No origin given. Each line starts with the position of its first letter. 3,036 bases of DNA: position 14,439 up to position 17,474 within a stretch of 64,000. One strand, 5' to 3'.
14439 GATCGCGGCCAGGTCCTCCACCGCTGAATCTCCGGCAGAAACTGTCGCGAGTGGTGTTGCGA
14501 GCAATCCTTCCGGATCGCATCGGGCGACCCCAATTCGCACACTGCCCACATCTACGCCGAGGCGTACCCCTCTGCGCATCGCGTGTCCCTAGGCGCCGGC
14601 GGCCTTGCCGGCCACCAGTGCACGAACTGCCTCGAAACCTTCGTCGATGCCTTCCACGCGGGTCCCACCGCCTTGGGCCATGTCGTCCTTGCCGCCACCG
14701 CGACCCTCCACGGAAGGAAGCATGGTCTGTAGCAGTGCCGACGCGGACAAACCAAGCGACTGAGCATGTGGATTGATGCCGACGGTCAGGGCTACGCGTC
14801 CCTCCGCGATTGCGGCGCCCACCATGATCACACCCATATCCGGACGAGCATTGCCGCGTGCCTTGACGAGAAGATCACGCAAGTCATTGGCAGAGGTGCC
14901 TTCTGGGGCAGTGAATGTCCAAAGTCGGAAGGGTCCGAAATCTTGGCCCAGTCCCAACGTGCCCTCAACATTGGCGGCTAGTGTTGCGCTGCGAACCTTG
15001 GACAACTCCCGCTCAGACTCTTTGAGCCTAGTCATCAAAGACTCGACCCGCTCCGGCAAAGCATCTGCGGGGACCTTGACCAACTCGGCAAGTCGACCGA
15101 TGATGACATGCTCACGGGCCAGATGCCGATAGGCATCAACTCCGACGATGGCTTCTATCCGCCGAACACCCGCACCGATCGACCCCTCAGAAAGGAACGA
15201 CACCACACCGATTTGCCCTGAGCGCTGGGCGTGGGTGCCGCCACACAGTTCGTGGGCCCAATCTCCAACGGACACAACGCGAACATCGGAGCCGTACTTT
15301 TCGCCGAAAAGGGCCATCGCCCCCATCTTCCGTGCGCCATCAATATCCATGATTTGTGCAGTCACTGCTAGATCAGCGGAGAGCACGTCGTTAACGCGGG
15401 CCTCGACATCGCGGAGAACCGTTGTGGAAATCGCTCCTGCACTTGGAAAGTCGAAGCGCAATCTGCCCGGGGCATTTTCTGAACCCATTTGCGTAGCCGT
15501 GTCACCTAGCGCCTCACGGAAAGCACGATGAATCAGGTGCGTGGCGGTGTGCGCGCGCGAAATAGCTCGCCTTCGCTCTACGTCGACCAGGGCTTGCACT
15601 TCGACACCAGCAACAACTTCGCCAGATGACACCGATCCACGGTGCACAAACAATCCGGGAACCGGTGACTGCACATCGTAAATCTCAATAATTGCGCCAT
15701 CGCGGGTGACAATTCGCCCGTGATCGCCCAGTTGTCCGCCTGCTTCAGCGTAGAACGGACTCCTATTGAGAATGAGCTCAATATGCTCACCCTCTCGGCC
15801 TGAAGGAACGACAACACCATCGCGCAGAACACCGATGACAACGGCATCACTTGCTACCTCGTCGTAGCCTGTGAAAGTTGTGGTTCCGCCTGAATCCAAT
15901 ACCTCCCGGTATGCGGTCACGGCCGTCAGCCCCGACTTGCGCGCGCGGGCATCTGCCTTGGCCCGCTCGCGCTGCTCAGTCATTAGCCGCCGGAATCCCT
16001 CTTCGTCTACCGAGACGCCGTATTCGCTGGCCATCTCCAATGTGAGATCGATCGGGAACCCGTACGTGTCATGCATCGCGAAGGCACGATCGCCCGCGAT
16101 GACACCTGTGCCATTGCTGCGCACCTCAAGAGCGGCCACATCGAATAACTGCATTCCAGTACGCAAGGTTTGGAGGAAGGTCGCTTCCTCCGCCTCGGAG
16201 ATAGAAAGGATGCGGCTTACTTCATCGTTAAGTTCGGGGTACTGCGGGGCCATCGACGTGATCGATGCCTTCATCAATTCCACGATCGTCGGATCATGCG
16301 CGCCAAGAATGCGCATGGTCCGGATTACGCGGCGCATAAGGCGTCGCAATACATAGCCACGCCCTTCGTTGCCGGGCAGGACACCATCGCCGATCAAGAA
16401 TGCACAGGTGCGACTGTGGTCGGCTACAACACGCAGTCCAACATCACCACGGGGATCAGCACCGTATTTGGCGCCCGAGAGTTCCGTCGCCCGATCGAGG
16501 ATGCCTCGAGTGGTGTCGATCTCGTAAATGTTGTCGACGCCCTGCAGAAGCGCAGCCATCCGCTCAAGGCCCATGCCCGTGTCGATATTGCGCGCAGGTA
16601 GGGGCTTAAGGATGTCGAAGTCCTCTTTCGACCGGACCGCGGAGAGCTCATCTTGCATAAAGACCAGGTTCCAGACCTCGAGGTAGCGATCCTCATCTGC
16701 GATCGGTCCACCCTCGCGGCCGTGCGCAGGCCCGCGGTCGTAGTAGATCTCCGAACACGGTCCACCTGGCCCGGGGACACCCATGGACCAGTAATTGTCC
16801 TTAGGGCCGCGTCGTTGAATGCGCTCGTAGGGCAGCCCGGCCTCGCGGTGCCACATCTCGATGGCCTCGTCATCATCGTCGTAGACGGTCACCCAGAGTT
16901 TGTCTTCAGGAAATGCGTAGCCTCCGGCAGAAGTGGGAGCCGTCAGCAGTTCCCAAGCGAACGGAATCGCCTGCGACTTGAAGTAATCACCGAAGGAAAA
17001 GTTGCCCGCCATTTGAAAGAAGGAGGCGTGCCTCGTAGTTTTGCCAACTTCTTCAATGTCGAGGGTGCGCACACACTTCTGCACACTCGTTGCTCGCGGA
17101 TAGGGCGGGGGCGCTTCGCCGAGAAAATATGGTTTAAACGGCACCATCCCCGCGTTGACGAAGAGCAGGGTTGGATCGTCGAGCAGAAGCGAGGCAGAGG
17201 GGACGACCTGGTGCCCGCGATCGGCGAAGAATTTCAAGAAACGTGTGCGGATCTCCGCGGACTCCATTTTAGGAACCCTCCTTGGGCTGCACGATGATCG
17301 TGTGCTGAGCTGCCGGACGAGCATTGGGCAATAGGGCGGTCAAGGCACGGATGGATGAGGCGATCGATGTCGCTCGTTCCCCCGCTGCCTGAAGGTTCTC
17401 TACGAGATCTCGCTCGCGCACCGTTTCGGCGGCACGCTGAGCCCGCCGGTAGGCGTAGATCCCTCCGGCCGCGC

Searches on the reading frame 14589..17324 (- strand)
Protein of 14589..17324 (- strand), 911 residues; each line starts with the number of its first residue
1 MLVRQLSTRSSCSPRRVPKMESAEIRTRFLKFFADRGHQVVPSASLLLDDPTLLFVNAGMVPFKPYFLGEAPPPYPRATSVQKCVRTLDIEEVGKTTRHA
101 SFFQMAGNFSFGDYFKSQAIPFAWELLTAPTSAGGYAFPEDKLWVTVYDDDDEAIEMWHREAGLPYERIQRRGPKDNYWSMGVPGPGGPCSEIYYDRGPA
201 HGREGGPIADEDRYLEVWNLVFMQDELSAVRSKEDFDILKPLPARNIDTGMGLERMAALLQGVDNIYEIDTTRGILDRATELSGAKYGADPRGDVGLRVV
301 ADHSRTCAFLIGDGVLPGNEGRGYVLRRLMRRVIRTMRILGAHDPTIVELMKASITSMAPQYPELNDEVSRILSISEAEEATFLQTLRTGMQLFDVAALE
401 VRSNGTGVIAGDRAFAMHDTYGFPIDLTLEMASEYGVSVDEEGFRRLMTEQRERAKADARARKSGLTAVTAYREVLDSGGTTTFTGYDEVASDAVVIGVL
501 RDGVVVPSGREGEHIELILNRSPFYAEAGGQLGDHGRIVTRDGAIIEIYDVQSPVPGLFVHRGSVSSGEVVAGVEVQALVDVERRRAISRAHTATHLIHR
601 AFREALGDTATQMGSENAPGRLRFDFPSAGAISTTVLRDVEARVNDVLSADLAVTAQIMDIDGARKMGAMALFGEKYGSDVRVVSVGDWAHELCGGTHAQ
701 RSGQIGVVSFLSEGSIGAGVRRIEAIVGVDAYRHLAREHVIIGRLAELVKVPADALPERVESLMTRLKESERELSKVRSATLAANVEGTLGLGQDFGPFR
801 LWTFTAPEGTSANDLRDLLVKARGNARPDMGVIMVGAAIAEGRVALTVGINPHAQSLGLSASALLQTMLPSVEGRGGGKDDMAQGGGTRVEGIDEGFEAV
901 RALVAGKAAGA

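Call 57: search_protein_families(library=pfam, proteins=[window:14589-17324:-], max_evalue=0.00001)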
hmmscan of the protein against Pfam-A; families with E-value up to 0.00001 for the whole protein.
window:14589-17324:- (911 aa): 3 families
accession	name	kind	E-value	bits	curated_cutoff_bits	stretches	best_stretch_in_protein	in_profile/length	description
PF01411.24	tRNA-synt_2c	-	4.3e-180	600.3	30.3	1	24-583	1-551/552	tRNA synthetases class II (A)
PF07973.19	tRNA_SAD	-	1.3e-13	51.1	24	1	681-724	1-44/44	Threonyl and Alanyl tRNA synthetase second additional domain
PF02272.25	DHHA1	-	3.9e-06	27.7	25.9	0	832-904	33-100/102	DHHA1 domain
